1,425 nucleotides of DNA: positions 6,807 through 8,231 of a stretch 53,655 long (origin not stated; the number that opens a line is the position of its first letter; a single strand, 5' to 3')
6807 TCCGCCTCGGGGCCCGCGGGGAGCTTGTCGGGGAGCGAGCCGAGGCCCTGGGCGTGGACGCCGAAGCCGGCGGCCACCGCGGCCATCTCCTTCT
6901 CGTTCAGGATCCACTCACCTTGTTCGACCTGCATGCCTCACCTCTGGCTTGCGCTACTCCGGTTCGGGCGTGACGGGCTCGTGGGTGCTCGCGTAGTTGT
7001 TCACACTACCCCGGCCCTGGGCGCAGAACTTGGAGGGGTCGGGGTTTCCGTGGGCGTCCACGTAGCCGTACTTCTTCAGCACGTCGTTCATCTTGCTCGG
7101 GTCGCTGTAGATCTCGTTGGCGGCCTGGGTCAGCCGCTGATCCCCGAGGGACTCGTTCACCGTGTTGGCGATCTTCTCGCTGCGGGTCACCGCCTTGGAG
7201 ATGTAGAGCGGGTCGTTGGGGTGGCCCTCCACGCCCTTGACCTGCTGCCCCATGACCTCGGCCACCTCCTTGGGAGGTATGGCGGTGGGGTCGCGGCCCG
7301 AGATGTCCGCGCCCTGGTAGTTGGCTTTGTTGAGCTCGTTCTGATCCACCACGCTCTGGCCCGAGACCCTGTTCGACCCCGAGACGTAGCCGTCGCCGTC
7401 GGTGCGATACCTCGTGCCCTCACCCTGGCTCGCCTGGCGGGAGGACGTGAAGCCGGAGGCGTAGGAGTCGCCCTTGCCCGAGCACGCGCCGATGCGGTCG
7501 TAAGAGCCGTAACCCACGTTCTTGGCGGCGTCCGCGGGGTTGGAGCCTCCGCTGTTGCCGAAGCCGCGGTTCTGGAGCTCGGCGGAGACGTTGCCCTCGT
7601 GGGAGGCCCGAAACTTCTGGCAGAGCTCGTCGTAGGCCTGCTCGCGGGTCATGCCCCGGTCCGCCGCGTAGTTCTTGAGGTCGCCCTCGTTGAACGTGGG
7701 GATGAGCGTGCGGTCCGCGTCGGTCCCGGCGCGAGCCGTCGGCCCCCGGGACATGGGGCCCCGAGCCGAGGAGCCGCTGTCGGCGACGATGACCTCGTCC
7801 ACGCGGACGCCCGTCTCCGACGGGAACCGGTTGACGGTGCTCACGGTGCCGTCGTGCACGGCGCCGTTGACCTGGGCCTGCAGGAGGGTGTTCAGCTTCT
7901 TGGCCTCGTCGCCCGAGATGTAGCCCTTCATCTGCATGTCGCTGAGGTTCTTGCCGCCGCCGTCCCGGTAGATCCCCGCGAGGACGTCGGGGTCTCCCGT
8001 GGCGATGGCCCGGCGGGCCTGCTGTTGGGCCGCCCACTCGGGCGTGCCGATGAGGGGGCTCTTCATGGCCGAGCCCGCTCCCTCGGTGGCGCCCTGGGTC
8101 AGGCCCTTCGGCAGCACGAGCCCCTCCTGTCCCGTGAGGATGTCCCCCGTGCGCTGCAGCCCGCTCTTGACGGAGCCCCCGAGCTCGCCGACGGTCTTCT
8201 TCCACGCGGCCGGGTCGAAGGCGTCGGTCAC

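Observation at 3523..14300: Eight-gene sigma54-type operon built around a 1,574-aa membrane-anchored coiled-coil giant: candidate undescribed envelope-associated system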

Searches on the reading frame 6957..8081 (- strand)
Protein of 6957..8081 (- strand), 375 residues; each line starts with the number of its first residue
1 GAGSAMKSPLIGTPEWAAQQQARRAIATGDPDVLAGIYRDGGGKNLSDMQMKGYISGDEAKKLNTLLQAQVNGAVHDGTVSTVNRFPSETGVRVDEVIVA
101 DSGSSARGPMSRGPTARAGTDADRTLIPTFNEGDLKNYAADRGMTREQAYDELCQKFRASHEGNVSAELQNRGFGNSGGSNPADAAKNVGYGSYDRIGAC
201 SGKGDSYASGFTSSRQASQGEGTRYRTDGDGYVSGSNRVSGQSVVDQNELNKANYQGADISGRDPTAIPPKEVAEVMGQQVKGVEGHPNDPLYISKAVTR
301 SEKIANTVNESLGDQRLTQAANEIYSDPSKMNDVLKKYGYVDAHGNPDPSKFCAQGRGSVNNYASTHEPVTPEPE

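Call 58: find_homologous_proteins(query=A9, max_evalue=0.00001)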
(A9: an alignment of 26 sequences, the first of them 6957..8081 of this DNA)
Query A9 (26 sequences) (375 aa, profile of the alignment): 8 proteins with E <= 0.00001 among 8000 candidates.
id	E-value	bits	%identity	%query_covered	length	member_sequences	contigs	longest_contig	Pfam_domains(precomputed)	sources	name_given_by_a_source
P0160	7.8e-108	379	53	88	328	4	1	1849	-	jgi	-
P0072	1.2e-97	345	31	92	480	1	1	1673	-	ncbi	ncbi:MAG: hypothetical protein WCJ97_12670, partial [Phycisphaerae bacterium]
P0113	1.4e-71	260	29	89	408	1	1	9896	-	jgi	jgi:hypothetical protein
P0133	4.7e-67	245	28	84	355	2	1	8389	-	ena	-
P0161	2.6e-64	236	31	71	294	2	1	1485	-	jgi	-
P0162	1.2e-53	201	33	49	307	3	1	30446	-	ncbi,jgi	-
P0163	2.1e-46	177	54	47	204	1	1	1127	-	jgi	jgi:hypothetical protein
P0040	1.1e-44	171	57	56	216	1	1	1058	-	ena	-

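Call 59: find_encoding_contigs(protein=P0162, flank=10000, max_places=1)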
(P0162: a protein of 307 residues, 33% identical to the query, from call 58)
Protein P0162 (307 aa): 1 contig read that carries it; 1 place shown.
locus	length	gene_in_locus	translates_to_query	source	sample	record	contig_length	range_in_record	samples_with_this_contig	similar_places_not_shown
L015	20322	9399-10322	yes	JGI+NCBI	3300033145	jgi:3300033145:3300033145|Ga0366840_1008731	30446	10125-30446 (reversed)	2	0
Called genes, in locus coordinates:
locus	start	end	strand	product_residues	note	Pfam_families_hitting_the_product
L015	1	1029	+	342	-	?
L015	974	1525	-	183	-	-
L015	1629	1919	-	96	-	PF03992:ABM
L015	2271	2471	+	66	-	-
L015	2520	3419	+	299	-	PF13229:Beta_helix, PF08480:Disaggr_assoc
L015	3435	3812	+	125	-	-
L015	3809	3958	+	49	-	PF13860:FlgD_ig (weak)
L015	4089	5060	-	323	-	PF08240:ADH_N, PF00107:ADH_zinc_N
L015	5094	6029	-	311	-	PF00248:Aldo_ket_red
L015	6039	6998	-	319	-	PF00248:Aldo_ket_red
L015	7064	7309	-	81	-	-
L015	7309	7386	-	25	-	-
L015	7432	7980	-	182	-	-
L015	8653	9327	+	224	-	-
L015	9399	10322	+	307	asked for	-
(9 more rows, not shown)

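Call 64: search_solved_structures(query=A9, max_evalue=10)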
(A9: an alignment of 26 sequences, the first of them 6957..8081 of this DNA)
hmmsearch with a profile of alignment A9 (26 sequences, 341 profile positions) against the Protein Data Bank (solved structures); distinct sequences matched with E-value up to 10: 7.
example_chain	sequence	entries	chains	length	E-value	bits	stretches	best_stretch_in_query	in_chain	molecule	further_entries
8up1_A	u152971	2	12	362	0.2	14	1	252-318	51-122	De Novo Protein sr322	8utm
5kvm_A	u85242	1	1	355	0.43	12.9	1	218-272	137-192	Adhesion G-protein coupled receptor G1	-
4f0r_A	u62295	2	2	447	0.49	12.7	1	28-83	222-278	5-methylthioadenosine/S-adenosylhomocysteine deaminase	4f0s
1y2t_A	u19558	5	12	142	0.71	12.2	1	98-152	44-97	lectin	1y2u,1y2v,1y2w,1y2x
21gi_A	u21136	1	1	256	0.74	12.2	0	270-322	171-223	A designed protein Three-twist Knot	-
7esj_A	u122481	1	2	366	0.78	12.1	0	218-257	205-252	membrane-bound lytic murein transglycosylase A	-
8qaf_A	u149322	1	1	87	2.5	10.4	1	265-317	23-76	sc-apCC-8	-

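Call 65: search_protein_families(library=pfam, alignment_id=A9, max_evalue=1)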
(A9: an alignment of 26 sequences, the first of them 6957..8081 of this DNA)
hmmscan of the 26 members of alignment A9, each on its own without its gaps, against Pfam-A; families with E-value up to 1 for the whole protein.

A. member 1, window:6957-8081:- (375 aa): 0 families

B. families by the number of members that match (of 26 scanned): 38 families (the first 25 are shown)
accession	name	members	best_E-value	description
PF09312.16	SurA_N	3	0.0029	SurA N-terminal domain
PF13624.11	SurA_N_3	2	0.037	SurA-like N-terminal domain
PF12668.12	DUF3791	2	0.14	Protein of unknown function (DUF3791)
PF07862.16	Nif11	2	0.14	Nif11 domain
PF22798.2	DUF5817_CT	1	0.0011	DUF5817, C-terminal domain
PF06527.16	TniQ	1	0.03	TniQ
PF07005.16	SBD_N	1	0.035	Sugar-binding N-terminal domain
PF20428.3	Sey1_3HB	1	0.038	Sey1 three-helix bundle domain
PF00502.25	Phycobilisome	1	0.039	Phycobilisome protein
PF13949.11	ALIX_LYPXL_bnd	1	0.076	ALIX V-shaped domain binding to HIV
PF16614.10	RhoGEF67_u2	1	0.084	Unstructured region two on RhoGEF 6 and 7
PF09606.15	Med15_N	1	0.084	ARC105/Med15 mediator subunit N-terminal KIX domain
PF04546.19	Sigma70_ner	1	0.1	Sigma-70, non-essential region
PF25703.1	AcrF31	1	0.1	Anti-CRISPR protein F31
PF05325.16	DUF730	1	0.13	Protein of unknown function (DUF730)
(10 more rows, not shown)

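Call 67: predict_structure(alignment_id=A9)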
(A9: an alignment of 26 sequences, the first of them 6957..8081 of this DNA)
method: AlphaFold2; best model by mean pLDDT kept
length: 375 residues; sequences in the alignment: 26
mean_pLDDT: 92.0   pTM: 0.90
mean pLDDT of the five models: 92.0, 89.9, 89.6, 89.0, 88.2
residues with pLDDT >= 90: 310; 70-90: 42; 50-70: 17; < 50: 6
segments of 3 or more residues with pLDDT < 50: none
pLDDT, mean of each block of 10 residues (from residue 1): 74 94 97 95 93 95 95 98 97 98 79 84 95 98 97 97 97 89 92 84 63 92 96 96 96 93 90 91 96 96 92 96 96 97 97 98 85 56
secondary structure, 60 per line:
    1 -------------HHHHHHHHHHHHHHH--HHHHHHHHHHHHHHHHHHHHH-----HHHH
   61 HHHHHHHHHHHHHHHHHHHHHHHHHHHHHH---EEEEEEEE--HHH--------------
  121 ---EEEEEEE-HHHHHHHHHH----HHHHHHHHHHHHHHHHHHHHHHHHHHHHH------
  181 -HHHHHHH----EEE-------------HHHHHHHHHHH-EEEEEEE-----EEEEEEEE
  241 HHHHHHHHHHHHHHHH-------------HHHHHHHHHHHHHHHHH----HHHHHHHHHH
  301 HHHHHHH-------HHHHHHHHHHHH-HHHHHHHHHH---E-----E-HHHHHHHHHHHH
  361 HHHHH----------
elements in order: H14-28 H31-51 H57-90 E94-101 E124-130 H132-141 H146-174 H182-188 E193-195 H209-219 E221-227 E233-240 H241-256 H270-286 H291-307 H315-326 H328-337 H349-365
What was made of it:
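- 6957..8063 (-): g4 aa 1206-1574: 'NT' domain, a probable Pol-beta-type nucleotidyltransferase fold. GDSGSS (aa 1299-1304) and TDADRT (aa 1319-1324) carry the hG[GS]-x(9-13)-DxD pattern. AF2 model: pLDDT 92, pTM 0.90, with beta-strand / GS loop / beta-strand(DxD) (call 67).
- On Pol-beta-type nucleotidyltransferase superfamily: The model places the motif on E94-101 / loop / E124-130 (call 67).
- The AF2 model has pLDDT 92 and pTM 0.90, with strand / GS loop / strand(DxD) topology (call 67).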

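Call 69: fold_search(model_id=the predicted structure, library=pdb)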
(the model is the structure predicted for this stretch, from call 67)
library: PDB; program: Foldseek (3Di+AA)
matches with E <= 10: 166; with E <= 0.001: 0
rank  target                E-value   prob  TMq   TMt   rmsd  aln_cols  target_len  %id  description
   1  1v4a                  1.4e-02  0.85  0.28  0.26  13.7       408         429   10  Structure of the N-terminal Domain of Escherichia coli Glutamine Synthetase adenylyltransferase (released 2004-07-27)
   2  7t03_MODEL_1_A        5.2e-01  0.30  0.12  0.28   8.3        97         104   18  NMR structure of a designed cold unfolding four helix bundle (released 2022-03-02)
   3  5z2c_H                9.0e-01  0.13  0.19  0.18  17.0       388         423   10  Crystal structure of ALPK-1 N-terminal domain in complex with ADP-heptose (released 2018-08-22)
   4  8zd3_A                9.8e-01  0.16  0.23  0.21  16.4       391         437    9  Crystal structure of ALPK1-N+K in complex with CDP-heptose (released 2025-05-07)
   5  7t2y_A                1.0e+00  0.20  0.12  0.28   7.6       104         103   16  X-ray structure of a designed cold unfolding four helix bundle (released 2022-03-02)
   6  3u3b_B                1.1e+00  0.23  0.14  0.32   7.4       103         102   16  Crystal Structure of Computationally Redesigned Four-Helix Bundle (released 2012-06-13)
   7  2lch_MODEL_1_A        1.1e+00  0.15  0.11  0.26  10.2       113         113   15  Solution NMR Structure of a Protein With a Redesigned Hydrophobic Core, Northeast Structural Genomics Consorti (released 2011-05-25)
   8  7a6y_D                1.1e+00  0.12  0.15  0.23  17.8       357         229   14  Structure of 14-3-3 gamma in complex with DAPK2 peptide stabilized by FC-A (released 2021-08-25)
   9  7ftg_A                1.1e+00  0.09  0.22  0.23  16.7       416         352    9  Crystal Structure of human cyclic GMP-AMP synthase in complex with cGAMP (released 2024-02-21)
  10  5owv_C                1.1e+00  0.04  0.12  0.08  36.1       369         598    9  An oligomerised bacterial dynamin pair provides a mechanism for the long-range sensing and tethering of membranes (released 2018-09-05)
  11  3u3b_A                1.4e+00  0.20  0.14  0.30   7.3       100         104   16  Crystal Structure of Computationally Redesigned Four-Helix Bundle (released 2012-06-13)
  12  7xr6_A                1.5e+00  0.02  0.09  0.09  24.4       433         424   11  Structure of human excitatory amino acid transporter 2 (EAAT2) in complex with WAY-213613 (released 2022-06-22)
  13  8zd3_C                1.6e+00  0.14  0.23  0.21  16.4       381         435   10  Crystal structure of ALPK1-N+K in complex with CDP-heptose (released 2025-05-07)
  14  3t69_B                1.6e+00  0.04  0.08  0.08  25.5       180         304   10  Crystal structure of a putative 2-dehydro-3-deoxygalactonokinase protein from Sinorhizobium meliloti (released 2011-08-17)
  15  9d3e_A                1.6e+00  0.03  0.11  0.11  21.6       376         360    9  Cryo-EM structure of CCR6 bound by SQA1 and OXM2 (released 2024-09-11)
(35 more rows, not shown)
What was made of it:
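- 6957..8063 (-): Foldseek: GlnE adenylyltransferase 1v4a at E=0.014, probability 0.85, and cGAS chains at E 1-3 (call 69).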

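Call 75: fold_search(model_id=the predicted structure, library=viral)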
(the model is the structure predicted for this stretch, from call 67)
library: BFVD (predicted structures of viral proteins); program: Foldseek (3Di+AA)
matches with E <= 10: 231; with E <= 0.001: 0
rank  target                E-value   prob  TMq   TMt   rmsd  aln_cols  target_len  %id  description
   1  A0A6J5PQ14            2.4e-01  0.18  0.11  0.10  15.0       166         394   13  Integrase [uncultured Caudovirales phage]
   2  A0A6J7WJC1            3.6e-01  0.04  0.11  0.07  26.6       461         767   11  Uncharacterized protein [uncultured Caudovirales phage]
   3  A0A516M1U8            5.0e-01  0.44  0.13  0.23  10.6       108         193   13  (no name in the UniProt tables at hand)
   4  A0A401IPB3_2          8.6e-01  0.08  0.17  0.07  25.8       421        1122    8  Wsv143-like protein [Metapenaeus ensis nimavirus]
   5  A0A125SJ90            9.4e-01  0.14  0.12  0.22  12.0       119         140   11  (no name in the UniProt tables at hand)
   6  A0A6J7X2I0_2          9.9e-01  0.41  0.17  0.09  14.0       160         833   10  Uncharacterized protein [uncultured Caudovirales phage]
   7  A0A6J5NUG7            1.2e+00  0.06  0.17  0.14  22.9       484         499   10  Uncharacterized protein [uncultured Caudovirales phage]
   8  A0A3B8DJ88            1.2e+00  0.04  0.13  0.05  23.5       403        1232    9  Tape measure protein [Proteus phage Stubb]
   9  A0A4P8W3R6            1.4e+00  0.04  0.14  0.11  22.1       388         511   10  (no name in the UniProt tables at hand)
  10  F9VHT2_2              1.4e+00  0.03  0.16  0.10  21.5       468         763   10  (no name in the UniProt tables at hand)
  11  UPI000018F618         1.5e+00  0.04  0.09  0.10  19.2       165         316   10  (no name look-up for this kind of identifier)
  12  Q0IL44                1.7e+00  0.28  0.16  0.13  13.8       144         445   10  p49 [Leucania separata nucleopolyhedrovirus]
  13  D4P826                2.0e+00  0.06  0.11  0.14  15.1       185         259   14  Gp51 [Rhodococcus phage ReqiPine5]
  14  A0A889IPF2            2.1e+00  0.08  0.11  0.12  12.4       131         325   11  (no name in the UniProt tables at hand)
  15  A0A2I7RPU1            2.1e+00  0.04  0.15  0.10  26.7       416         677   12  (no name in the UniProt tables at hand)
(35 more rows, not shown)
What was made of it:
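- Tried and rejected: Foldseek against viral structures (BFVD): nothing (call 75).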

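Call 79: find_related_loci(query=A11, collection=metagenome_contigs, flank=10000)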
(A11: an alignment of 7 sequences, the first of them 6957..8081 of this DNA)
Query A11 (375 aa) in metagenome_contigs; peptide patterns used: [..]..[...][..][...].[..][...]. (x = any residue, [..] = any of these).
275 stretches matched a pattern; 12 encode a relative of the query (tblastn E <= 1e-3); 12 distinct loci.
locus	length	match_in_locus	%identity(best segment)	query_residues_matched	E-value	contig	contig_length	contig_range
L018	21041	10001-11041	53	5-365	7e-121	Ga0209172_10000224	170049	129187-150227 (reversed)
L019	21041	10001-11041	55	9-369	2e-120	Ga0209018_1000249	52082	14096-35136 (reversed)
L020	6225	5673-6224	62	2-190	6e-69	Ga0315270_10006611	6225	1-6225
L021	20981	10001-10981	39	4-340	3e-68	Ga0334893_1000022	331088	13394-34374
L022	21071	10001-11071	37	1-366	1e-67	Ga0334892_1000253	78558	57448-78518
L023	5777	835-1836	36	9-363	7e-56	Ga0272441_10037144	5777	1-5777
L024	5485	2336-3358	32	24-367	3e-41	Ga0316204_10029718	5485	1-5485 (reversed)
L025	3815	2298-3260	31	32-335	1e-38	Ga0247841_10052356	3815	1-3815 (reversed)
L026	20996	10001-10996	30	32-355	2e-38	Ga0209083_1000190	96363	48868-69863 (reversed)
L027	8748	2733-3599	33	32-303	5e-37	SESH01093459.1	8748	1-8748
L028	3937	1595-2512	30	34-364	3e-35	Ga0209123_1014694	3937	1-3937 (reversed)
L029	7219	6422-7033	39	37-255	7e-34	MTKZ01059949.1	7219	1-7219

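Call 83: search_protein_families(library=pfam, proteins=[L021:2236-3105:+, L021:3126-3800:+, L021:3831-4478:+, L021:4540-5178:+, L021:5194-5823:+, L021:5856-6407:+, L021:6404-6970:+, L021:12272-12865:+, L021:12904-13305:+, L021:13232-13903:+], max_evalue=0.1)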
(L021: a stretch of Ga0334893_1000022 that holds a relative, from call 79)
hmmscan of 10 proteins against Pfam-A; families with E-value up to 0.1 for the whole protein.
L021:2236-3105:+ (289 aa): 0 families

L021:3126-3800:+ (224 aa): 7 families
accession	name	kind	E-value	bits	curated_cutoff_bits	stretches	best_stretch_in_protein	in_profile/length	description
PF24315.1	DUF7489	-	1.9e-07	31.2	27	1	116-183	1-61/65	Domain of unknown function (DUF7489)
PF13240.11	Zn_Ribbon_1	-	2.4e-06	27.6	25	1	2-23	1-22/23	zinc-ribbon domain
PF12773.13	DZR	-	0.0009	19.8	27.3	1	3-21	27-45/45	Double zinc ribbon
PF13248.11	Zn_ribbon_3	-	0.00096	19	27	1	2-23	4-25/26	zinc-ribbon domain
PF17032.10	Zn_ribbon_15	-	0.016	16.5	28.9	1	2-21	54-73/73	zinc-ribbon family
PF10694.14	DUF2500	-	0.054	14.4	33.5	1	111-175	25-87/102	Protein of unknown function (DUF2500)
PF06677.18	Auto_anti-p27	-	0.076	13.6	24.1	0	2-21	17-40/40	Sjogren's syndrome/scleroderma autoantigen 1 (Autoantigen p27)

L021:3831-4478:+ (215 aa): 1 family
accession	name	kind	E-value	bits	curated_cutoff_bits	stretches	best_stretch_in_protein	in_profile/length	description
PF11685.13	DUF3281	-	0.046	13.5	24.1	0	73-121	50-98/267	Protein of unknown function (DUF3281)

L021:4540-5178:+ (212 aa): 0 families

L021:5194-5823:+ (209 aa): 0 families

L021:5856-6407:+ (183 aa): 0 families

L021:6404-6970:+ (188 aa): 1 family
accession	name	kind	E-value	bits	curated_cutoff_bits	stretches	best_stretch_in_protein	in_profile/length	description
PF20599.3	DUF6796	-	0.019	15.1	26.9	1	39-114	88-161/225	Family of unknown function (DUF6796)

L021:12272-12865:+ (197 aa): 9 families
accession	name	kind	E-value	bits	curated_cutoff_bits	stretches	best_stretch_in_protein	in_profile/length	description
PF13240.11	Zn_Ribbon_1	-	1.4e-05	25.2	25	1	174-195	1-22/23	zinc-ribbon domain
PF12773.13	DZR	-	0.00027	21.5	27.3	1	174-193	26-45/45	Double zinc ribbon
PF17032.10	Zn_ribbon_15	-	0.0004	21.6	28.9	1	171-193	51-73/73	zinc-ribbon family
PF13248.11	Zn_ribbon_3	-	0.00048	20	27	1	174-195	4-25/26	zinc-ribbon domain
PF09685.15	DUF4870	-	0.0014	19.1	25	1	25-133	13-105/107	Domain of unknown function (DUF4870)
PF09889.16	DUF2116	-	0.011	16.1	26.8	1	171-191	2-22/59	Probable treble clef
PF18912.6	DZR_2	-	0.069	13.4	27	1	173-194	8-29/56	Double zinc ribbon domain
PF12172.15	zf-ChsH2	-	0.074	13.3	23.2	0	172-195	11-34/37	ChsH2, rubredoxin-like zinc ribbon domain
PF13491.11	FtsK_4TM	-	0.077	13.1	23.1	0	8-118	47-159/171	4TM region of DNA translocase FtsK/SpoIIIE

L021:12904-13305:+ (133 aa): 6 families
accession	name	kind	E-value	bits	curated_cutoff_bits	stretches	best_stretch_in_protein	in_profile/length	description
PF13240.11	Zn_Ribbon_1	-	1e-05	25.6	25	1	2-23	1-22/23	zinc-ribbon domain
PF12773.13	DZR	-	0.00019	21.9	27.3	1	3-24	1-22/45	Double zinc ribbon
PF01292.26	Ni_hydr_CYTB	-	0.0035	17.6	30.1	1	52-121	89-157/179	Prokaryotic cytochrome b561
PF13248.11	Zn_ribbon_3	-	0.07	13.1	27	0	3-23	5-25/26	zinc-ribbon domain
PF14293.11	YWFCY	-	0.071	13.6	24.4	1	77-124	92-139/144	YWFCY protein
PF09297.16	Zn_ribbon_NUD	-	0.078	13.1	24.8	1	15-25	4-14/32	NADH pyrophosphatase zinc ribbon domain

L021:13232-13903:+ (223 aa): 2 families
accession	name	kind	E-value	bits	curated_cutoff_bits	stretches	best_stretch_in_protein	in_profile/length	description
PF09594.16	GT87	-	0.0012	19.1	25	1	59-147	103-190/237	Glycosyltransferase family 87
PF12648.12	TcpE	-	0.037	14.9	29.9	1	49-118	19-84/100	TcpE family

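Call 109: find_related_loci(query=A11, collection=viral_contigs, flank=5000)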
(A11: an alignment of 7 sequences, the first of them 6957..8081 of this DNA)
Query A11 (375 aa) in viral_contigs; peptide patterns used: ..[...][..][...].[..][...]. (x = any residue, [..] = any of these).
68 stretches matched a pattern, but none encodes a relative of the query by tblastn (E <= 1e-3).
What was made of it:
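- It was not found in viral contigs (call 109).
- Tried and rejected: Viral-contig scan for NT: nothing (call 109).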
